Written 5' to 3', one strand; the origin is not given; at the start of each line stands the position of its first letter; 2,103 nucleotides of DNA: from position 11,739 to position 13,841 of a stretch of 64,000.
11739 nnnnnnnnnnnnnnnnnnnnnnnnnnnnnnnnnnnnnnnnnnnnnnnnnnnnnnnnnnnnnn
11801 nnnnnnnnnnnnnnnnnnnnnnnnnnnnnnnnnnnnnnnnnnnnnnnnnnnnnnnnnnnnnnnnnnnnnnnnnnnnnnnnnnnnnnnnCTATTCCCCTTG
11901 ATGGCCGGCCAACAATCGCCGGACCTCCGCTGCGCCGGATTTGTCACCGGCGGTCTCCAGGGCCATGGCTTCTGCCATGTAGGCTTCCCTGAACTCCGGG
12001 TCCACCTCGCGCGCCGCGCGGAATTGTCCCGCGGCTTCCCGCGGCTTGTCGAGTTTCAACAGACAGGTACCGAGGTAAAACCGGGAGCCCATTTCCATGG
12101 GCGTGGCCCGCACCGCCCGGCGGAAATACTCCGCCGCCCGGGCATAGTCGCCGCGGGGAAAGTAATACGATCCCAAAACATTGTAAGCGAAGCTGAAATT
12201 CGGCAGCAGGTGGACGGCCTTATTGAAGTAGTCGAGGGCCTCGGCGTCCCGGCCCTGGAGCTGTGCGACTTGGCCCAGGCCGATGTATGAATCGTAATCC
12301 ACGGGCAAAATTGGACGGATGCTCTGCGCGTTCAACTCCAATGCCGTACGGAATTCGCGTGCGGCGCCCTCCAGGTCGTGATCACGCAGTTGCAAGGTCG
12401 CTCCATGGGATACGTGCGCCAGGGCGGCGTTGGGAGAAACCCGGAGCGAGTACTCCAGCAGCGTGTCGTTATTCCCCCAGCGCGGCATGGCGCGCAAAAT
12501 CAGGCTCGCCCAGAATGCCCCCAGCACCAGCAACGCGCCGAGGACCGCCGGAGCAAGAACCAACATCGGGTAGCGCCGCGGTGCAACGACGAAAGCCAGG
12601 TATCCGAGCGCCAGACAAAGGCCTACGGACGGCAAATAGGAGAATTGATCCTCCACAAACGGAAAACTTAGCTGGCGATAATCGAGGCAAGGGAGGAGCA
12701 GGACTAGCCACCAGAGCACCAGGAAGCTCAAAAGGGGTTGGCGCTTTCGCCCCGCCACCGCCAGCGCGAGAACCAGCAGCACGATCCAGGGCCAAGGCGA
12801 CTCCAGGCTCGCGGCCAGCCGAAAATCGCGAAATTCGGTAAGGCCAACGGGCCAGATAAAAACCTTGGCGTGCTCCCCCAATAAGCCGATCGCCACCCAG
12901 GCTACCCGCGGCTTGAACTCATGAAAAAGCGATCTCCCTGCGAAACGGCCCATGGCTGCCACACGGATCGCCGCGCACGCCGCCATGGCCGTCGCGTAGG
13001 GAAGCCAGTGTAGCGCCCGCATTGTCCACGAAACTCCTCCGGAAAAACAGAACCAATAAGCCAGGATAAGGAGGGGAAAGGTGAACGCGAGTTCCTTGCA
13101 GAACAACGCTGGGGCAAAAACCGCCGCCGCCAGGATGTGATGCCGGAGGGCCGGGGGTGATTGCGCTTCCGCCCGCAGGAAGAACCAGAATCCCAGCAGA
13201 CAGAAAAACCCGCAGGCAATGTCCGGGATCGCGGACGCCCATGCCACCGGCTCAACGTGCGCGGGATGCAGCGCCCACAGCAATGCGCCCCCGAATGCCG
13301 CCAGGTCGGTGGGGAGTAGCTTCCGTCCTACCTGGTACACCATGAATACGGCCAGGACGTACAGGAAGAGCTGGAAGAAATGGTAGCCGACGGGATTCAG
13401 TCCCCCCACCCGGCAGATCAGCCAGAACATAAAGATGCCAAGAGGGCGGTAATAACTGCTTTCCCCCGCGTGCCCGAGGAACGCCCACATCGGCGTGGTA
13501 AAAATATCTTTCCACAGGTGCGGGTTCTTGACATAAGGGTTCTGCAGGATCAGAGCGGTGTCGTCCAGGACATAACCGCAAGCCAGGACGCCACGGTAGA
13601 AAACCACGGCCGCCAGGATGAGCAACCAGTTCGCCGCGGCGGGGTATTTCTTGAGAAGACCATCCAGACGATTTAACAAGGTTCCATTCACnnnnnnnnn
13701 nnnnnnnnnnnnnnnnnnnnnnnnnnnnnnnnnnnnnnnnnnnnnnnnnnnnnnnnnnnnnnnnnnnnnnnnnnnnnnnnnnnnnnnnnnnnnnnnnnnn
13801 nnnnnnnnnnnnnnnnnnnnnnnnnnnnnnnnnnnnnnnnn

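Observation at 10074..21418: Eleven-kilobase array of six GT-C-like polytopic membrane proteins, four of them TMTC/DUF1736-like paralogs with periplasmic TPR domains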

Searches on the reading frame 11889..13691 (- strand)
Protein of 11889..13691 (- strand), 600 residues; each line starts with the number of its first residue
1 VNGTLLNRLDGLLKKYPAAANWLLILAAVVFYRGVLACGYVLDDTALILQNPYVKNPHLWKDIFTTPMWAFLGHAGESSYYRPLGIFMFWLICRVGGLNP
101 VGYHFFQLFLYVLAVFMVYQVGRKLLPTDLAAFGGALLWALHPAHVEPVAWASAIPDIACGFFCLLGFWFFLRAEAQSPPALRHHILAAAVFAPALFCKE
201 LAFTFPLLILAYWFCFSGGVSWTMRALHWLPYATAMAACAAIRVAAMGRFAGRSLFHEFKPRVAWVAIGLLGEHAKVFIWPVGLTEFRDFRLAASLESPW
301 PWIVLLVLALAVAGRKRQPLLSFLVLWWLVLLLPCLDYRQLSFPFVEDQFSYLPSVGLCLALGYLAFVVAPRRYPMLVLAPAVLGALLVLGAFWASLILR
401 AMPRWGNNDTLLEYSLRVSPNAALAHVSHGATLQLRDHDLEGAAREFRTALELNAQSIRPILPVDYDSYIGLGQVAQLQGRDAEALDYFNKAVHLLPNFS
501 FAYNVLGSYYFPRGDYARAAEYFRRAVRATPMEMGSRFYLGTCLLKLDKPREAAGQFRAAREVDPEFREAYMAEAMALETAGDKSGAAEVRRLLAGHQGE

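Call 4: search_protein_families(library=pfam, proteins=[window:11889-13691:-], max_evalue=0.01)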
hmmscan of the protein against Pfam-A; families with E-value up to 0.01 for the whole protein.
window:11889-13691:- (600 aa): 15 families
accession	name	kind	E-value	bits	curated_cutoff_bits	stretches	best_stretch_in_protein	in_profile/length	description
PF13432.12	TPR_16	-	6.1e-18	65.4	32.7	3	431-497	4-62/65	Tetratricopeptide repeat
PF07719.23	TPR_2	-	2.6e-16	58.7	27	2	468-498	3-33/34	Tetratricopeptide repeat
PF00515.34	TPR_1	-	1e-12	47.7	27.8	1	467-499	2-34/34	Tetratricopeptide repeat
PF13424.12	TPR_12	-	4e-10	40.2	30.1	1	424-493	4-72/77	Tetratricopeptide repeat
PF13181.12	TPR_8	-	1.2e-08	34.8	25.7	1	502-531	3-32/34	Tetratricopeptide repeat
PF13431.12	TPR_17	-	5.5e-07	29.8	24.4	0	488-519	1-32/34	Tetratricopeptide repeat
PF13428.12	TPR_14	-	7.6e-07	29.6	23.5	0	503-531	4-32/44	Tetratricopeptide repeat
PF13231.12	PMT_2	-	3.4e-06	27.8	26.1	1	83-240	4-155/160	Dolichyl-phosphate-mannose-protein mannosyltransferase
PF13374.12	TPR_10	-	3.9e-06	27.1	27.5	0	502-528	4-30/42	Tetratricopeptide repeat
PF12895.13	ANAPC3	-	5.4e-06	27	27.2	1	483-555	6-77/82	Anaphase-promoting complex, cyclosome, subunit 3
PF14559.12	TPR_19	-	7.5e-05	23.4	25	1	514-575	5-66/68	Tetratricopeptide repeat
PF13174.12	TPR_6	-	0.00042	21.2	26.3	0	469-497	3-31/33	Tetratricopeptide repeat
PF13414.12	TPR_11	-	0.0019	18.3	26.8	0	509-541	3-35/42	TPR repeat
PF13176.12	TPR_7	-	0.0048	17.3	27.9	0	513-530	12-28/36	Tetratricopeptide repeat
PF25062.1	ARM_TT21_N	-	0.0067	16.6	40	0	502-590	102-190/222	Tetratricopeptide repeat protein 21 N-terminal ARM repeat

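Call 5: search_protein_families(library=ncbifam, proteins=[window:11889-13691:-], max_evalue=0.01)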
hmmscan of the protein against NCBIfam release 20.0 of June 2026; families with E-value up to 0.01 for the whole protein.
window:11889-13691:- (600 aa): 15 families
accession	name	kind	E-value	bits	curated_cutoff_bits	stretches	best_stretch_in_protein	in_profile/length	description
NF040959.1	MamA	equivalog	8.2e-16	58.1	200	2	464-589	69-194/204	magnetosome protein MamA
TIGR02521.1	type_IV_pilW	equivalog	6e-13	48.9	154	1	435-576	42-177/234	type IV pilus biogenesis/stability protein PilW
TIGR02917.1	PEP_TPR_lipo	equivalog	5.1e-09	34.6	312.2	0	419-497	461-530/899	XrtA/PEP-CTERM system TPR-repeat protein PrsT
NF033920.0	C39_PA2778_fam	equivalog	2e-07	30.7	150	1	479-564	169-254/255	PA2778 family cysteine peptidase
NF033762.1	social_mot_Tgl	equivalog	4.4e-07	29.5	225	1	413-587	55-223/252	social motility TPR repeat lipoprotein Tgl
TIGR04510.1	mod_pep_cyc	subfamily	4.6e-07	28.7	400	1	472-588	404-521/814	putative peptide modification system cyclase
TIGR02552.1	LcrH_SycD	equivalog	2.5e-06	27.2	104.8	1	506-566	58-118/136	SycD/LcrH family type III secretion system chaperone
TIGR00990.1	3a0801s09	subfamily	1.9e-05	23.5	757.25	1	440-571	310-436/615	mitochondrial import receptor subunit TOM70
NF008391.2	PRK11189.1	equivalog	0.00032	20.3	250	1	488-531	87-130/297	lipoprotein NlpI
NF047371.1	FlcA_CTERM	equivalog_domain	0.00032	19.3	300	1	481-562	454-535/646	periplasmic flagellar collar protein FlcA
TIGR02795.1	tol_pal_ybgF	equivalog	0.00052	20.6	90.1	0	510-589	12-97/119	tol-pal system protein YbgF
NF040561.1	PrimPol_Msp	equivalog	0.0011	17.6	200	0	515-584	6-75/515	CRISPR-associated primase-polymerase type A1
NF033758.1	gliding_GltE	equivalog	0.0038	16.3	225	1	461-592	149-281/411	adventurous gliding motility TPR repeat lipoprotein GltE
TIGR03939.1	PGA_TPR_OMP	equivalog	0.0038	15.5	366.65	1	474-589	61-175/800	poly-beta-1,6 N-acetyl-D-glucosamine export porin PgaA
NF052312.1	T9SS_PorW_SprE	equivalog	0.0064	15.2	250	0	502-584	181-266/716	type IX secretion system periplasmic lipoprotein PorW/SprE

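Call 8: search_solved_structures(query=window:11889-13691:-, max_evalue=1, show_alignments=0)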
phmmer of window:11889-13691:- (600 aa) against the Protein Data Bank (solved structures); distinct sequences matched with E-value up to 1: 150 (the best 60 are shown).
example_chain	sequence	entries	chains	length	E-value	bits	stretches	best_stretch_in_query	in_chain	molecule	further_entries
9qhb_A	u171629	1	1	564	1.7e-55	192.3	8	466-570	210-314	Engineered tetratricopeptide repeat protein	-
9qhc_A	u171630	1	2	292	1.8e-29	106.3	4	466-543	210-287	Engineered tetratricopeptide repeat protein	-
8bu0_A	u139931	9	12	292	2.4e-29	105.9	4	466-543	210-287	Consensus tetratricopeptide repeat protein | Crystal structure of an 8-repeat consensus TPR superhelix with Zinc. | Monomer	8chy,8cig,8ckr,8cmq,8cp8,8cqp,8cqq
7yeh_B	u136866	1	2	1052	5.7e-22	81.5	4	470-583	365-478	UDP-N-acetylglucosamine--peptide N-acetylglucosaminyltransferase 110 kDa subunit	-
7ntf_A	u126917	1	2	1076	5.8e-22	81.5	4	470-583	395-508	Isoform 1 of UDP-N-acetylglucosamine--peptide N-acetylglucosaminyltransferase 110 kDa subu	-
7yea_A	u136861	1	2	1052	7.5e-22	81.1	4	470-583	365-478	UDP-N-acetylglucosamine--peptide N-acetylglucosaminyltransferase 110 kDa subunit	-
1w3b_A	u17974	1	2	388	5.4e-19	71.7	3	417-573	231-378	UDP-N-ACETYLGLUCOSAMINE--PEPTIDE N-ACETYLGLUCOSAMINYLTRANSFERASE 110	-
7obi_A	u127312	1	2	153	1.5e-18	70.2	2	467-535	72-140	CTPR-rv4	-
6eou_A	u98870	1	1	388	1.6e-18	70.2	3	418-573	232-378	UDP-N-acetylglucosamine--peptide N-acetylglucosaminyltransferase 110 kDa subunit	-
9gzg_A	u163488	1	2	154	7.6e-17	64.6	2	467-543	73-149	Engineered CTPR protein with glutamic acids for conductivity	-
8ch0_A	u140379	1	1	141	8.5e-15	57.8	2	468-544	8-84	Consensus tetratricopeptide repeat protein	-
2fo7_A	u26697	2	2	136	1e-14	57.6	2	468-543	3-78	SYNTHETIC CONSENSUS TPR PROTEIN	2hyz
2wqh_A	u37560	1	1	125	2.8e-14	56.1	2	466-543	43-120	CTPR3Y3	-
8a3t_F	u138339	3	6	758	1e-12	51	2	458-565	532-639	Anaphase-promoting complex subunit CDC27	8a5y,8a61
1na0_A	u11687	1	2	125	3e-12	49.4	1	466-543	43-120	designed protein CTPR3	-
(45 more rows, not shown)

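Call 18: find_related_loci(query=window:11889-13691:-, collection=genome_contigs, flank=10000)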
Query window:11889-13691:- (600 aa) in genome_contigs; peptide patterns used: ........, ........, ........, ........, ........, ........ (x = any residue, [..] = any of these).
75 stretches matched a pattern; 3 encode a relative of the query (tblastn E <= 1e-3); 3 distinct loci.
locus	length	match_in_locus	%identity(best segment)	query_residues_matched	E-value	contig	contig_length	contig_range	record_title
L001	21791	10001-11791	68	4-600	0e+0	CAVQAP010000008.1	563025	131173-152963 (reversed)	MAG: uncultured Acidobacteriota bacterium isolate MFD03323.bin.1.98 genome assembly, contig: contig_27772, whole genome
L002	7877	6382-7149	26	412-587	1e-6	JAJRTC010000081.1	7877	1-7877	MAG: Nitrospirae bacterium isolate Dive96_bin1.228 k141_1800832, whole genome shotgun sequence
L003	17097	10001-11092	26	412-589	1e-6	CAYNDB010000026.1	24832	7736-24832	MAG TPA_asm: uncultured Nitrospinota bacterium isolate SRP128015_co1_477 genome assembly, contig: NODE_2505_length_24832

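Call 25: predict_structure(alignment_id=A3)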
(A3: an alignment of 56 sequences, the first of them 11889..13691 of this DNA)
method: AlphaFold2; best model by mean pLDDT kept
length: 600 residues; sequences in the alignment: 56
mean_pLDDT: 91.0   pTM: 0.89
mean pLDDT of the five models: 91.0, 90.4, 90.2, 89.0, 86.1
residues with pLDDT >= 90: 436; 70-90: 136; 50-70: 25; < 50: 3
segments of 3 or more residues with pLDDT < 50: none
pLDDT, mean of each block of 10 residues (from residue 1): 73 94 96 95 90 90 87 67 94 95 97 98 96 96 93 94 98 91 96 95 95 88 92 96 84 66 90 92 82 92 96 95 97 86 73 94 93 75 85 93 91 90 92 93 98 90 92 97 97 90 95 97 93 92 98 97 91 97 96 76
secondary structure, 60 per line:
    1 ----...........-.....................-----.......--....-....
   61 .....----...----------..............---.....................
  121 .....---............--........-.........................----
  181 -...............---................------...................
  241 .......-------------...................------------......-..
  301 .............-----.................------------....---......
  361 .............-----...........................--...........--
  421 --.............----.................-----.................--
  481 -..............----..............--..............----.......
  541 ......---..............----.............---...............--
elements in order: H5-15 H17-37 H43-49 H52-55 H57-65 H83-96 H100-125 H129-140 H143-150 H152-176 H182-196 H200-215 H222-247 H261-279 H292-297 H299-313 H319-335 H348-351 H355-373 H379-405 H408-418 H423-435 H440-456 H462-478 H482-495 H500-513 H516-529 H534-546 H550-563 H568-580 H584-598
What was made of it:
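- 11889..13691 (-): Paralog C (596-600 aa): TMTC-like GT-C domain (about 12471-13691) plus TPR domain (about 11892-12470). The invariant DD codons lie at 13560-13565. The full-length AlphaFold2 model has pLDDT 91 and pTM 0.89 (call 25).
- On TMTC family (GT105-type: GT-C plus TPR): The model shows 11 helices from residue 408 to 598 (call 25).
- Using the helix limits of call 25, the N-terminus and the short loops on its side carry 3, 2, 2, 1, 3 and 2 Lys/Arg.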

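Call 27: fold_search(model_id=the predicted structure, library=pdb)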
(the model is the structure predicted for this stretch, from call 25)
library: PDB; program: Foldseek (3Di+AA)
matches with E <= 10: 1421; with E <= 0.001: 216
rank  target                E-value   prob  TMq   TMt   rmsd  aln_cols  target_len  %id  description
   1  9qhb                  2.2e-07  1.00  0.28  0.56   7.9       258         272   24  Crystal structure of 16-repeat CTPR protein with eliminated coordination sites (released 2025-10-22)
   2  8chy                  3.3e-07  1.00  0.27  0.52  11.5       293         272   24  Crystal structure of an 8-repeat consensus TPR superhelix with Zinc. (released 2024-02-21)
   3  9qhc_A                4.6e-07  1.00  0.27  0.54  10.2       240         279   26  Crystal structure of 8-repeat CTPR protein with eliminated coordination sites (released 2025-10-22)
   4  1w3b_A                9.9e-07  1.00  0.26  0.39  19.9       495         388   16  The superhelical TPR domain of O-linked GlcNAc transferase reveals structural similarities to importin alpha. (released 2004-09-09)
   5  9qhc_B                1.0e-06  1.00  0.26  0.53   3.8       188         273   28  Crystal structure of 8-repeat CTPR protein with eliminated coordination sites (released 2025-10-22)
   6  9gaw_P                2.0e-06  1.00  0.28  0.34  22.9       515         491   14  High-resolution structure of the Anaphase-promoting complex/cyclosome (APC/C) bound to co-activator Cdh1 (released 2024-08-14)
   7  4ui9_H                3.1e-06  1.00  0.27  0.33  21.3       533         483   14  Atomic structure of the human Anaphase-Promoting Complex (released 2015-06-17)
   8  7yea_A                3.8e-06  1.00  0.27  0.17  20.8       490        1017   17  Human O-GlcNAc transferase Dimer (released 2023-07-12)
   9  5g04_H                4.2e-06  1.00  0.27  0.33  20.8       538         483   15  Structure of the human APC-Cdc20-Hsl1 complex (released 2016-05-25)
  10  8a3t_F                4.9e-06  1.00  0.28  0.33  23.7       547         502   16  S. cerevisiae APC/C-Cdh1 complex (released 2022-08-31)
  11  1w3b_B                5.3e-06  1.00  0.28  0.43  11.5       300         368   21  The superhelical TPR domain of O-linked GlcNAc transferase reveals structural similarities to importin alpha. (released 2004-09-09)
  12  6eou                  6.2e-06  1.00  0.24  0.40  19.1       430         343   17  O-GlcNAc transferase TPR domain with the intellectual disability associated mutation L254F (released 2018-05-09)
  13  5g05_H                7.5e-06  1.00  0.27  0.33  20.9       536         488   14  Cryo-EM structure of combined apo phosphorylated APC (released 2016-05-25)
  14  5khr_F                8.4e-06  1.00  0.27  0.33  21.5       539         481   14  Model of human Anaphase-promoting complex/Cyclosome complex (APC15 deletion mutant) in complex with the E2 UBE2C/UBCH1 (released 2016-08-24)
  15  3vty_C                8.7e-06  1.00  0.25  0.74   3.7       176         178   19  Crystal structure of MamA (released 2012-10-31)
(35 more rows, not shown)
